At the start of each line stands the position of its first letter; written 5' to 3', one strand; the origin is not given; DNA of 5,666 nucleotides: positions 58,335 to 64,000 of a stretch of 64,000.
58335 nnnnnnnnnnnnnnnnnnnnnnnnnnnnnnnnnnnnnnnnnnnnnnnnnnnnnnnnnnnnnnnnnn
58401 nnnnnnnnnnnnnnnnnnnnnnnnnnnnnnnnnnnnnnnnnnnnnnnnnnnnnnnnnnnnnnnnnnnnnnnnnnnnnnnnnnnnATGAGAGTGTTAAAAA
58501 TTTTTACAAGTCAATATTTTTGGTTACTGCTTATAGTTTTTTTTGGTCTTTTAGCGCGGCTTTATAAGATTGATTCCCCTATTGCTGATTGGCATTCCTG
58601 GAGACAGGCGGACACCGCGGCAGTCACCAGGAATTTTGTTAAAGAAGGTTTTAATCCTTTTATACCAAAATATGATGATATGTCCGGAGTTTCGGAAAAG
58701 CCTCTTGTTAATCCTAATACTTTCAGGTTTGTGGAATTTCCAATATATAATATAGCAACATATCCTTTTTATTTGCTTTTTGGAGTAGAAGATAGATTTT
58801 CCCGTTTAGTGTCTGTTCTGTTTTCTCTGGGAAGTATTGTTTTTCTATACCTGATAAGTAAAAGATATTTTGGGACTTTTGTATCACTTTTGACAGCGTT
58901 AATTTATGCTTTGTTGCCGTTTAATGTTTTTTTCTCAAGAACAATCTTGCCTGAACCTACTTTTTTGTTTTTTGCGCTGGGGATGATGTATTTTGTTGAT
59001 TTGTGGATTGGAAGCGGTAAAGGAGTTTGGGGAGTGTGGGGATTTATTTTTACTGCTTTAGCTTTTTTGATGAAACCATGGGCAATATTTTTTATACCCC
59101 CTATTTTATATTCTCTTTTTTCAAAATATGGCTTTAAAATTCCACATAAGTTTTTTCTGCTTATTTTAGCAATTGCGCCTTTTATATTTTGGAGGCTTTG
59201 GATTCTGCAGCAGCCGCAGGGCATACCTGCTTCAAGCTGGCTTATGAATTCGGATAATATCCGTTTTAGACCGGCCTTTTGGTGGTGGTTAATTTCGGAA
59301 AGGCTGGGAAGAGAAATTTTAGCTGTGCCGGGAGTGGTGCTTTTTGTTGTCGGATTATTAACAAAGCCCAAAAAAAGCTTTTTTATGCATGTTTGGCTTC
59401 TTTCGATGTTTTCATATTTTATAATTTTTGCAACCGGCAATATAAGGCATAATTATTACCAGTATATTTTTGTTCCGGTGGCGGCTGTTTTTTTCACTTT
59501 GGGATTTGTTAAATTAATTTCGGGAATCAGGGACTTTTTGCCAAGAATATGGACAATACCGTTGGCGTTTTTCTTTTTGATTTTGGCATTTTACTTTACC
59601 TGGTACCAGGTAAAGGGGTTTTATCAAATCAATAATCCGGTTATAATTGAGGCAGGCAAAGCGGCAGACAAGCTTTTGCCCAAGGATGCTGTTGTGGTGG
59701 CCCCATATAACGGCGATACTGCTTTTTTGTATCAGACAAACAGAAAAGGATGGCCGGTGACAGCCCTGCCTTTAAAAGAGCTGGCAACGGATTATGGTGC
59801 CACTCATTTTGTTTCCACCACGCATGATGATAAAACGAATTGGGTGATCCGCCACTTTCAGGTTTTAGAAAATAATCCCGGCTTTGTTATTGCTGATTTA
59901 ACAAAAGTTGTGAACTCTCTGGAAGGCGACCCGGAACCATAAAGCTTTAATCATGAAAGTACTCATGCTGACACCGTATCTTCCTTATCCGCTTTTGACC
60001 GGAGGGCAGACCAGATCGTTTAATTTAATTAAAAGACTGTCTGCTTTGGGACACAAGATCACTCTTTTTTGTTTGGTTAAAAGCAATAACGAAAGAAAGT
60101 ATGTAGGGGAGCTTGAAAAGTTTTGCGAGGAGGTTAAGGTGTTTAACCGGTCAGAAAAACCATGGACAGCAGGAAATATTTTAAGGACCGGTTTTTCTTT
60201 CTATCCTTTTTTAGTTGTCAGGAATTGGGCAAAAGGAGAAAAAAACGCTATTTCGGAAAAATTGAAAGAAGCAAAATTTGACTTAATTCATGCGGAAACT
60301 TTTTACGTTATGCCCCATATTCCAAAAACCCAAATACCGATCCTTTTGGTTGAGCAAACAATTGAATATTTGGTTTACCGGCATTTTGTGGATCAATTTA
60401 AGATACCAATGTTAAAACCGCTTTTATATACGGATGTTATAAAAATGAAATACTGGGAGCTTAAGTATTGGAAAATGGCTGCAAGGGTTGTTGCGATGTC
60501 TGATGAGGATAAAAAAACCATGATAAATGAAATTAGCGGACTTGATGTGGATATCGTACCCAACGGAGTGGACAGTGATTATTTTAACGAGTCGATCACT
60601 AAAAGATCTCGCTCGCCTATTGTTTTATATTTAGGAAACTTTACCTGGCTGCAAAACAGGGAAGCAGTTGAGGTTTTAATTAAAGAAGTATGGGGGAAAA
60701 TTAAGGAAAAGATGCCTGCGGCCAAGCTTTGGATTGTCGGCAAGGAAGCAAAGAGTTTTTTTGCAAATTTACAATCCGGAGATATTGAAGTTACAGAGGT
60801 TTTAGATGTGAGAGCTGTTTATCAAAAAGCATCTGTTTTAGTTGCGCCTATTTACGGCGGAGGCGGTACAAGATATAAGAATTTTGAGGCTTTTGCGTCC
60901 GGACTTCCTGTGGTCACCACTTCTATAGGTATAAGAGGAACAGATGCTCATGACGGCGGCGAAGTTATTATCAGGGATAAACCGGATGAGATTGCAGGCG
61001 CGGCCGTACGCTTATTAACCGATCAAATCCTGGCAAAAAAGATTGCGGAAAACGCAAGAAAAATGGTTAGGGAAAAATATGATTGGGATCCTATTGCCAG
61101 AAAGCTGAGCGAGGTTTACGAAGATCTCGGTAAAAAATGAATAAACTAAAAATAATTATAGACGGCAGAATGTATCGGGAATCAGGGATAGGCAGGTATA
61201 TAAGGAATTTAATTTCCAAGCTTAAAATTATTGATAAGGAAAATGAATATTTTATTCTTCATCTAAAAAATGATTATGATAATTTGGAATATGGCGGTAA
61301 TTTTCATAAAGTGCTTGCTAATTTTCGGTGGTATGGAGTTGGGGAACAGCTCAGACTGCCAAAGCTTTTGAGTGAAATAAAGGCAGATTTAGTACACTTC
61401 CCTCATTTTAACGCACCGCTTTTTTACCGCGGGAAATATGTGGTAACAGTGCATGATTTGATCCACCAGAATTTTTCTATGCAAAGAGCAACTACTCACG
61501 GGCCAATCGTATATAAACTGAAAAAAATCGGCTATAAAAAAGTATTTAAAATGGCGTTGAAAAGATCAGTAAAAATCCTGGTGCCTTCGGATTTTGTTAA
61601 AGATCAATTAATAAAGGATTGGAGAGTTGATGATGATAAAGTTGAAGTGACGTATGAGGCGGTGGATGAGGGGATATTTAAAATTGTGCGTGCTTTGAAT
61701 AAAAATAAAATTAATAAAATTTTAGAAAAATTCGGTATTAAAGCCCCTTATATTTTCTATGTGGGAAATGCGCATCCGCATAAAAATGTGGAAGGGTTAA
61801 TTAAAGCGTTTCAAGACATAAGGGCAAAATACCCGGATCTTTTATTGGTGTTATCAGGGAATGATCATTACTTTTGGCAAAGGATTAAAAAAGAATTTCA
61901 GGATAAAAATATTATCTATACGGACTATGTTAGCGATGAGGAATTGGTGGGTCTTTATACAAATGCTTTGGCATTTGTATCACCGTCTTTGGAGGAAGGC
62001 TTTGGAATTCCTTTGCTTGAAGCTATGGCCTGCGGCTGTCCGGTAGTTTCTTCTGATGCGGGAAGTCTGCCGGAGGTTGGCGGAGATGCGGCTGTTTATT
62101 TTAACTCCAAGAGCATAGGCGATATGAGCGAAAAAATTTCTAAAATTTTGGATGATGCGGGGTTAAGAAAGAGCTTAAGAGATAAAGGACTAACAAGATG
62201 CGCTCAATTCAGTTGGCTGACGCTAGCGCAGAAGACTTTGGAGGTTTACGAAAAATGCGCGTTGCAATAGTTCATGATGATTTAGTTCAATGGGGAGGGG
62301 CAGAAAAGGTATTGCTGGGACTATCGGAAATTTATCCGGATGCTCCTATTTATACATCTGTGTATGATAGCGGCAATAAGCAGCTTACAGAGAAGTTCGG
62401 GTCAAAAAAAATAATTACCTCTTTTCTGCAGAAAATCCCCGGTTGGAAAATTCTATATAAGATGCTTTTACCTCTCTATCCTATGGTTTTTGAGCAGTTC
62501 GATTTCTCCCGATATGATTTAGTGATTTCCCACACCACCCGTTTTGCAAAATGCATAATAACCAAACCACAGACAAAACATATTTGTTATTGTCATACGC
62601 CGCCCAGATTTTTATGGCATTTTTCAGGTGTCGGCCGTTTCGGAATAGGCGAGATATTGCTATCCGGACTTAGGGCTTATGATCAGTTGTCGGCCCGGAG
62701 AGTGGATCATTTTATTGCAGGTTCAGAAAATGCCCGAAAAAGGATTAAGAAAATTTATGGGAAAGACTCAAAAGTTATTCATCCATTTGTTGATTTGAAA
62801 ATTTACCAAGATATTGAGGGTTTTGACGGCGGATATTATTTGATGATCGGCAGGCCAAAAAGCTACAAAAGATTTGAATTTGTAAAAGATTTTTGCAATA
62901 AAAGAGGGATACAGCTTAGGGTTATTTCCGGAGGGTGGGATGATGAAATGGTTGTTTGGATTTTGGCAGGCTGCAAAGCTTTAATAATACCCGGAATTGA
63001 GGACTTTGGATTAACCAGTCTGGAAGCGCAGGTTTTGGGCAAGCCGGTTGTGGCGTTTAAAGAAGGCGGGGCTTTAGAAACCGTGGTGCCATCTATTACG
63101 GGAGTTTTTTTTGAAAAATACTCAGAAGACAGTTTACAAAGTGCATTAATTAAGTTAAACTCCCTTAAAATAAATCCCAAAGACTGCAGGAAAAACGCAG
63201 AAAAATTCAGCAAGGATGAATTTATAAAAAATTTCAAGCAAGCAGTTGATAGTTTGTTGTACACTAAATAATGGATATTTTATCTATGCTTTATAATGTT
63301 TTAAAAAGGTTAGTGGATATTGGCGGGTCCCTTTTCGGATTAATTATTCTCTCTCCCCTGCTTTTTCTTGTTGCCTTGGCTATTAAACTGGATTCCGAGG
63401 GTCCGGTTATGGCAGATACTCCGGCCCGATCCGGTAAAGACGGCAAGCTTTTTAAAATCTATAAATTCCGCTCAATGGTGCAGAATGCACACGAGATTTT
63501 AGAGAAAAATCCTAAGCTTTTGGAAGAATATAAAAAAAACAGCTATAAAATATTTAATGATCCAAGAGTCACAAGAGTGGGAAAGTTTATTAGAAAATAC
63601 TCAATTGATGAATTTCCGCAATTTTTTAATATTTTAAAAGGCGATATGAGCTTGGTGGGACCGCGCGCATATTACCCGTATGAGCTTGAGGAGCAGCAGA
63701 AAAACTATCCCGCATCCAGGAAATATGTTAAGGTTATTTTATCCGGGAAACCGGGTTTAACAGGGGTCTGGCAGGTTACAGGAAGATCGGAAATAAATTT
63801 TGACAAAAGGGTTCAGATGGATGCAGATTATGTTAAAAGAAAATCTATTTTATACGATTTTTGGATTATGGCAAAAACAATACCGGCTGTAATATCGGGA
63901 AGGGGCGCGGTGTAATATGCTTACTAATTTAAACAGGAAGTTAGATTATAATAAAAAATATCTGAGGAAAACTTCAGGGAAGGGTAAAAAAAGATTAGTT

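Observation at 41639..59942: Dense array of at least ten GT-C-fold-like polytopic membrane proteins with two DPM1-like polyprenyl-phosphate sugar synthases.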

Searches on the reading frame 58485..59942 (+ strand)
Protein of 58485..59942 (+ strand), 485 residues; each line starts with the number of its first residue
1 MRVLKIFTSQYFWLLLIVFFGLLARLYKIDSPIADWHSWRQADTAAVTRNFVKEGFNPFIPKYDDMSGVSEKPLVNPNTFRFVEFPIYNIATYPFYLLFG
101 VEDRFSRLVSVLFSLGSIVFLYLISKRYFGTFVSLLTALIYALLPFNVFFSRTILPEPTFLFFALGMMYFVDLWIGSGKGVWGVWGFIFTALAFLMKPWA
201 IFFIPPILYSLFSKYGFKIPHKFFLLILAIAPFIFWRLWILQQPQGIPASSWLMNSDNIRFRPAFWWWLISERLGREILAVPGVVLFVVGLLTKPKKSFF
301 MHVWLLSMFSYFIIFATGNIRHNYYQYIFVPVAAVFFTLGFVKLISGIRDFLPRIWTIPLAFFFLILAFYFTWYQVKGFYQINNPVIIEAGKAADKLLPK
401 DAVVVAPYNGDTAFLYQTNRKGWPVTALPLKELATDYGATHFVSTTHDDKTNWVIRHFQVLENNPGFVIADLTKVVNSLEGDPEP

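Call 3: search_protein_families(library=pfam, proteins=[window:58485-59942:+], max_evalue=0.1)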
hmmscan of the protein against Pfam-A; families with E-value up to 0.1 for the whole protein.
window:58485-59942:+ (485 aa): 1 family
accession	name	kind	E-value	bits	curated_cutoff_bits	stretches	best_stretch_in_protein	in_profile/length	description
PF13231.12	PMT_2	-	9.3e-16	58.9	26.1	1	95-236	13-157/160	Dolichyl-phosphate-mannose-protein mannosyltransferase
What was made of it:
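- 58485..59942 (+): PMT_2/GT39-like GT-C, 485 aa, with conserved D35, D43, D64 and D65. PMT_2 scores 58.9 bits (call 3).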

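Call 12: search_protein_families(library=ncbifam, proteins=[window:58485-59942:+], max_evalue=0.1)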
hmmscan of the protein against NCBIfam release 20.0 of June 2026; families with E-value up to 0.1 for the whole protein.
window:58485-59942:+ (485 aa): 1 family
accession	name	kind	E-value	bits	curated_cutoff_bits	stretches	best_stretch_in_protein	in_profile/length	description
TIGR03663.1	TIGR03663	subfamily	0.00014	21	126.25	1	88-198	56-164/435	flippase activity-associated protein Agl23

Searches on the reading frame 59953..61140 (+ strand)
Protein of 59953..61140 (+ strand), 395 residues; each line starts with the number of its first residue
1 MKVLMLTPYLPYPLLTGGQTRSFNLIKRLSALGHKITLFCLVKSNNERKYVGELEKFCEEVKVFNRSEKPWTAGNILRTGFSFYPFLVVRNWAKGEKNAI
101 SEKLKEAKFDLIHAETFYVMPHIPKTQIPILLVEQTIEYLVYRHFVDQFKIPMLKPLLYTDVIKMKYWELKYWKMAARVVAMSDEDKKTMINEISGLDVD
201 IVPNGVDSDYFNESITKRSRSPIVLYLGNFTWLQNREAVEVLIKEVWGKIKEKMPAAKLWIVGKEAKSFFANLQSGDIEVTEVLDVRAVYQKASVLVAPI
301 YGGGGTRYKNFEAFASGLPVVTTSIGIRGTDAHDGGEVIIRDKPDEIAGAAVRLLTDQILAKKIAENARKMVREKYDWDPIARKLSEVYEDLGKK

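Call 4: search_protein_families(library=pfam, proteins=[window:59953-61140:+], max_evalue=0.1)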
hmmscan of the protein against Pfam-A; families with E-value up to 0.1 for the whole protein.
window:59953-61140:+ (395 aa): 6 families
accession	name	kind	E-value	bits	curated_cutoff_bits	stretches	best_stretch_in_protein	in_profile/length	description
PF13692.12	Glyco_trans_1_4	-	9.2e-23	81.5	27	1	222-357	2-142/142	Glycosyl transferases group 1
PF13439.12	Glyco_transf_4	-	2.2e-11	44.5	28.5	1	17-209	3-169/170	Glycosyltransferase Family 4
PF00534.26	Glycos_transf_1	-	3e-11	43.6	26.4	1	213-371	7-172/172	Glycosyl transferases group 1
PF13524.12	Glyco_trans_1_2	-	2e-07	31.5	25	1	285-385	39-142/144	Glycosyl transferase-like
PF16924.11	DpaA_N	-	0.036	14.6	29.2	0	16-60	5-48/116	Dipicolinate synthase subunit A N-terminal domain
PF13579.12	Glyco_trans_4_4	-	0.043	14.6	29.7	0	16-119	1-82/158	Glycosyl transferase 4-like domain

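Call 85: search_protein_families(library=ncbifam, proteins=[window:59953-61140:+], max_evalue=0.00001)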
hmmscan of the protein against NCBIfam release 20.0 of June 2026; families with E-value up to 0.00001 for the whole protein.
window:59953-61140:+ (395 aa): 11 families
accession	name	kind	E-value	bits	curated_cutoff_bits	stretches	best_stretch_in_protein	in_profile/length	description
TIGR03087.1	stp1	hypoth_equivalog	7.8e-42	143.8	316.65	1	3-388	1-393/397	TIGR03087 family PEP-CTERM/XrtA system glycosyltransferase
TIGR02149.1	glgA_Coryne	subfamily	1e-10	41.4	302.4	1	169-391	138-389/391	glycogen synthase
TIGR03088.1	stp2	hypoth_equivalog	2.4e-10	40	409.05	1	220-391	193-372/374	TIGR03088 family PEP-CTERM/XrtA system glycosyltransferase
TIGR04047.1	MSMEG_0565_glyc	hypoth_equivalog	1.9e-09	37.1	259.85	1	164-390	127-372/373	MSMEG_0565 family glycosyltransferase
TIGR03449.1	mycothiol_MshA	equivalog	1.3e-07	30.9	462.5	1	286-392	297-403/406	D-inositol-3-phosphate glycosyltransferase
TIGR03999.1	thiol_BshA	equivalog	3.6e-07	29.4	273.7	1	177-392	146-373/375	N-acetyl-alpha-D-glucosaminyl L-malate synthase BshA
NF047684.1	TeichurnBiosyTuaC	equivalog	1.2e-06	27.7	550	0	286-392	283-389/391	teichuronic acid biosynthesis protein TuaC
NF053787.1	GlcN_PG_synth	equivalog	1.4e-06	27.4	480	1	311-392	279-359/361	N-acetylglucosaminyl phosphatidylglycerol synthase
NF038255.1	exopoly_VpsD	equivalog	3e-06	26.4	300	0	100-274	93-253/381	VpsD family glycosyltransferase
NF038011.1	PelF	equivalog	3.1e-06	26.5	100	0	173-266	255-347/489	GT4 family glycosyltransferase PelF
TIGR04063.1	stp3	hypoth_equivalog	4.8e-06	25.7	442.05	0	174-392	156-395/397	TIGR04063 family PEP-CTERM/XrtA system glycosyltransferase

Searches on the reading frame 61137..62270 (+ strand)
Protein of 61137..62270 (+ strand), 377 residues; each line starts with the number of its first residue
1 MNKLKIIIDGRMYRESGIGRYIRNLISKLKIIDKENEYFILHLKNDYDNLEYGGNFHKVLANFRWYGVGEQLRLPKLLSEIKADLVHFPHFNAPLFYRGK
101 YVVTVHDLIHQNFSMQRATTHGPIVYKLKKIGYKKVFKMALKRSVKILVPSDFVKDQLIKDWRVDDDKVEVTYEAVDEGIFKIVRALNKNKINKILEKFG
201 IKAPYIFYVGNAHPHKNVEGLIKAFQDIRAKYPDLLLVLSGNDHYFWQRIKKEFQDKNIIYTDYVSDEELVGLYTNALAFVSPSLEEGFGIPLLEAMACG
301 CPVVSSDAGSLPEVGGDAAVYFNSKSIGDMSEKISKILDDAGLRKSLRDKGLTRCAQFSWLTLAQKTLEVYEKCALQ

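Call 6: search_protein_families(library=pfam, proteins=[window:61137-62270:+], max_evalue=0.001)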
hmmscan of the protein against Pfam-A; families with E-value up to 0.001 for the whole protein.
window:61137-62270:+ (377 aa): 5 families
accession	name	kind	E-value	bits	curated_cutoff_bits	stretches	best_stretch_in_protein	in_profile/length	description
PF00534.26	Glycos_transf_1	-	1.1e-35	123.2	26.4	1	199-351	9-169/172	Glycosyl transferases group 1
PF13692.12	Glyco_trans_1_4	-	5.3e-27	95.2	27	1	204-340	2-142/142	Glycosyl transferases group 1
PF13439.12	Glyco_transf_4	-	1.2e-13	51.9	28.5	1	17-177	3-167/170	Glycosyltransferase Family 4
PF13524.12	Glyco_trans_1_2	-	3.5e-09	37.2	25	1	227-356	8-130/144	Glycosyl transferase-like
PF20706.3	GT4-conflict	-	6.4e-05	22.5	26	1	259-307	263-312/385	Family 4 Glycosyltransferase in conflict systems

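Call 85: search_protein_families(library=ncbifam, proteins=[window:61137-62270:+], max_evalue=0.00001)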
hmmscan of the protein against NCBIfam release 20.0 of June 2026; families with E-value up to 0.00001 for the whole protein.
window:61137-62270:+ (377 aa): 26 families (the best 25 are shown)
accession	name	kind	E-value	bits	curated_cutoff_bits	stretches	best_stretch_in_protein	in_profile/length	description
TIGR02149.1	glgA_Coryne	subfamily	1.3e-29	103.5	302.4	1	136-373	137-389/391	glycogen synthase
TIGR04047.1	MSMEG_0565_glyc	hypoth_equivalog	3.1e-28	98.9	259.85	1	138-372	133-372/373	MSMEG_0565 family glycosyltransferase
TIGR03999.1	thiol_BshA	equivalog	2.5e-21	76.1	273.7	1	119-374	119-373/375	N-acetyl-alpha-D-glucosaminyl L-malate synthase BshA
TIGR03449.1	mycothiol_MshA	equivalog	8.4e-18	64.4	462.5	1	145-374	166-403/406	D-inositol-3-phosphate glycosyltransferase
TIGR04157.1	glyco_rSAM_CFB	subfamily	3.8e-17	62.4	400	1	138-319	164-343/406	TIGR04157 family glycosyltransferase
NF038298.1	EPS_HpsO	equivalog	1.5e-16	60.1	575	1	191-373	187-386/388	hormogonium polysaccharide biosynthesis glycosyltransferase HpsO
NF038295.1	EPS_HpsP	equivalog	2.7e-16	59.6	550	1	189-373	191-386/388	hormogonium polysaccharide biosynthesis glycosyltransferase HpsP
NF053787.1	GlcN_PG_synth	equivalog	4.5e-16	58.6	480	1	145-373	145-358/361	N-acetylglucosaminyl phosphatidylglycerol synthase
NF053513.1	Gtran_IagA_BgsA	equivalog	1.3e-15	57.3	460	1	133-374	95-331/333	LTA glycolipid anchor biosynthesis glycosyltransferase, IagA/BgsA family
NF041010.1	glycosy_Agl16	equivalog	3.5e-15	55.7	575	1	119-373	110-350/352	glycosylation protein Agl16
NF050063.1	ProtGlycPglJ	equivalog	1.1e-14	54.4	500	1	124-369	122-361/363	N-acetylgalactosamine-N,N'-diacetylbacillosaminyl-diphospho-undecaprenol 4-alpha-N-acetylgalactosaminyltransferase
TIGR03088.1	stp2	hypoth_equivalog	7.3e-14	51.6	409.05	1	71-373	70-372/374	TIGR03088 family PEP-CTERM/XrtA system glycosyltransferase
NF041876.1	EPS_EpsE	equivalog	8.6e-13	48.3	400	1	206-355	217-376/389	exopolysaccharide biosynthesis GT4 family glycosyltransferase EpsE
TIGR02472.1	sucr_P_syn_N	equivalog_domain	6.9e-12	44.9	576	1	279-369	343-436/439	sucrose-phosphate synthase, putative, glycosyltransferase domain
NF012028.0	PRK15484.1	subfamily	7.5e-12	45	618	1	140-369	136-373/380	lipopolysaccharide N-acetylglucosaminyltransferase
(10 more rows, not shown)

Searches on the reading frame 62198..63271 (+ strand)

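Call 6: search_protein_families(library=pfam, proteins=[window:62198-63271:+], max_evalue=0.001)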
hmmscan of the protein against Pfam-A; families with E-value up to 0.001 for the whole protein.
window:62198-63271:+ (357 aa): 3 families
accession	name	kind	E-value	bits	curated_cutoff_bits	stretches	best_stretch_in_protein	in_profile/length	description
PF00534.26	Glycos_transf_1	-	1.9e-14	54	26.4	1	222-336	55-171/172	Glycosyl transferases group 1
PF13439.12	Glyco_transf_4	-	3.1e-10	40.8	28.5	1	32-201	1-169/170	Glycosyltransferase Family 4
PF13692.12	Glyco_trans_1_4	-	8.6e-08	33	27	1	228-320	48-139/142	Glycosyl transferases group 1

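Call 85: search_protein_families(library=ncbifam, proteins=[window:62198-63271:+], max_evalue=0.00001)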
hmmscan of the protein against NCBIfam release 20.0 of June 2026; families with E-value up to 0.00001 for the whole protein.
window:62198-63271:+ (357 aa): 4 families
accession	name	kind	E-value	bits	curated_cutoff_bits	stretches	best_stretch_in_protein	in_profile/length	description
TIGR02468.1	sucrsPsyn_pln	equivalog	2.1e-07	29.1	1143.95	1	267-346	581-664/1051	sucrose-phosphate synthase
TIGR02095.1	glgA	subfamily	5.3e-07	28.6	328.45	1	244-325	354-443/477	glycogen/starch synthase, ADP-glucose type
TIGR02149.1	glgA_Coryne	subfamily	1.1e-06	28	302.4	1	249-332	274-361/391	glycogen synthase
NF053787.1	GlcN_PG_synth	equivalog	3.6e-06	26.1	480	1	242-333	245-338/361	N-acetylglucosaminyl phosphatidylglycerol synthase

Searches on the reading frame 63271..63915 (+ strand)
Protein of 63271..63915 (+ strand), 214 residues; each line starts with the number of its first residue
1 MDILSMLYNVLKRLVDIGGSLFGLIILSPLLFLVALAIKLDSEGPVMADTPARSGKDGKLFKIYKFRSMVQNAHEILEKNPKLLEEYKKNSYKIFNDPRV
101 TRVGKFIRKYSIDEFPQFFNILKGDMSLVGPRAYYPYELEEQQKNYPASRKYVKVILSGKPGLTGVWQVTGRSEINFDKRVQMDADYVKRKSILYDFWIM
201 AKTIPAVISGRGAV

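Call 6: search_protein_families(library=pfam, proteins=[window:63271-63915:+], max_evalue=0.001)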
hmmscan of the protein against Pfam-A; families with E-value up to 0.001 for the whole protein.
window:63271-63915:+ (214 aa): 1 family
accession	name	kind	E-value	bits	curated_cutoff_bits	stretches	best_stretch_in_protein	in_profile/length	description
PF02397.22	Bac_transf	-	1.6e-60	204.1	27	1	12-208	1-178/179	Bacterial sugar transferase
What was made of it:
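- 63271..63915 (+): Small Bac_transf polyprenyl-phosphate phosphoglycosyltransferase, the initiating enzyme. Pfam Bac_transf scores 204 bits (call 6).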

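Call 63: find_encoding_contigs(protein=window:63271-63915:+, flank=10000, max_places=3)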
Protein window:63271-63915:+ (214 aa): 23 contigs read that carry it; 3 places shown.
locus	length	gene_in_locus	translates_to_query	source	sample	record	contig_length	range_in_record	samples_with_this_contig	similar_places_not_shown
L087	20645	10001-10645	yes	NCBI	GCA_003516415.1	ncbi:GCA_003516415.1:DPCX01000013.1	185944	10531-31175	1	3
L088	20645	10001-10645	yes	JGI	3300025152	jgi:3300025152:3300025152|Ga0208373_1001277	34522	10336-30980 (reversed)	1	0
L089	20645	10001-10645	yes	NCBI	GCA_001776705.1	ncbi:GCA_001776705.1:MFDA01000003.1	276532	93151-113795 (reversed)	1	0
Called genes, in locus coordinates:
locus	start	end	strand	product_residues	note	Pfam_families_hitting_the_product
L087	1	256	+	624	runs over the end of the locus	-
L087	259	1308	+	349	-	PF13439:Glyco_transf_4, PF13692:Glyco_trans_1_4, PF00534:Glycos_transf_1, PF13524:Glyco_trans_1_2 (faint)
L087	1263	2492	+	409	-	PF13439:Glyco_transf_4, PF20706:GT4-conflict, PF00534:Glycos_transf_1, PF13692:Glyco_trans_1_4, PF13524:Glyco_trans_1_2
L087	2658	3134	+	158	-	PF00132:Hexapep, PF14602:Hexapep_2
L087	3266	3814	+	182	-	-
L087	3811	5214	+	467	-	PF04932:Wzy_C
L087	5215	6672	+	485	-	PF13231:PMT_2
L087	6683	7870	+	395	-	PF13439:Glyco_transf_4, PF00534:Glycos_transf_1, PF13692:Glyco_trans_1_4, PF13524:Glyco_trans_1_2 (weak)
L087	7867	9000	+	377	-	PF13439:Glyco_transf_4, PF00534:Glycos_transf_1, PF13692:Glyco_trans_1_4, PF13524:Glyco_trans_1_2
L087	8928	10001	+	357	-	PF13439:Glyco_transf_4, PF00534:Glycos_transf_1, PF13692:Glyco_trans_1_4 (weak)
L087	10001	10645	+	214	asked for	PF02397:Bac_transf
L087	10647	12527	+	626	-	PF13196:DUF4012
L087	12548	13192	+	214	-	PF11967:RecO_N, PF02565:RecO_C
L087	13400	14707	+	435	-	PF00587:tRNA-synt_2b (weak), PF03129:HGTP_anticodon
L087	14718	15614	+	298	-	-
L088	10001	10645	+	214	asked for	PF02397:Bac_transf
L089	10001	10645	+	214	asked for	PF02397:Bac_transf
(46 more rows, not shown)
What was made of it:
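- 63271..63915 (+): It is followed by DUF4012, recO, a tRNA synthetase gene, an unannotated ORF and then the dcw genes (call 63).
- The locus sits a few genes from the dcw cell-wall genes (call 63).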

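Call 71: search_protein_families(library=ncbifam, proteins=[window:63271-63915:+], max_evalue=0.001)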
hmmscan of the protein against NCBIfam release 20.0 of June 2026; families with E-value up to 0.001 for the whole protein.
window:63271-63915:+ (214 aa): 10 families
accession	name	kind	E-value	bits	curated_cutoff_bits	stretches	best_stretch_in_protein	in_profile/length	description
TIGR03025.1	EPS_sugtrans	subfamily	5e-74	250.1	295.55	1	5-213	251-444/445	exopolysaccharide biosynthesis polyprenyl glycosylphosphotransferase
TIGR03022.1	WbaP_sugtrans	subfamily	3.8e-72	244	403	1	9-213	256-455/456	undecaprenyl-phosphate galactose phosphotransferase WbaP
TIGR03023.1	WcaJ_sugtrans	equivalog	2.1e-61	208.6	410.75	1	6-213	257-452/453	undecaprenyl-phosphate glucose phosphotransferase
NF052601.1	undeca_RfbP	equivalog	2.6e-60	203.7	330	1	8-209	41-237/244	undecaprenyl-phosphate galactose phosphotransferase family protein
NF041877.1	EPS_EpsZ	equivalog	8.1e-59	199.4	800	1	10-213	264-458/459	exopolysaccharide biosynthesis polyisoprenyl-phosphate hexose-1-phosphate transferase EpsZ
NF011751.0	PRK15204.1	equivalog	1.3e-47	162.5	907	1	10-213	278-475/476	undecaprenyl-phosphate galactose phosphotransferase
TIGR03013.1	EpsB_2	subfamily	1e-43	150.1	393.35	1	6-213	249-442/443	TIGR03013 family XrtA/PEP-CTERM system glycosyltransferase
NF050817.1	PolSacchBiosHfsE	equivalog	1.1e-35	123.3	750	1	10-214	270-466/467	polysaccharide biosynthesis protein HfsE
NF007518.0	PRK10124.1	equivalog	1.6e-35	122.7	684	1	4-204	266-454/464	undecaprenyl-phosphate glucose phosphotransferase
NF045514.1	glycotran_HepC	equivalog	2.7e-23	82.4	140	1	7-134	112-212/220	heterocyst development glycosyltransferase HepC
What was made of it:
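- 63271..63915 (+): NCBIfam places it with WbaP/EPS sugar transferases (call 71).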
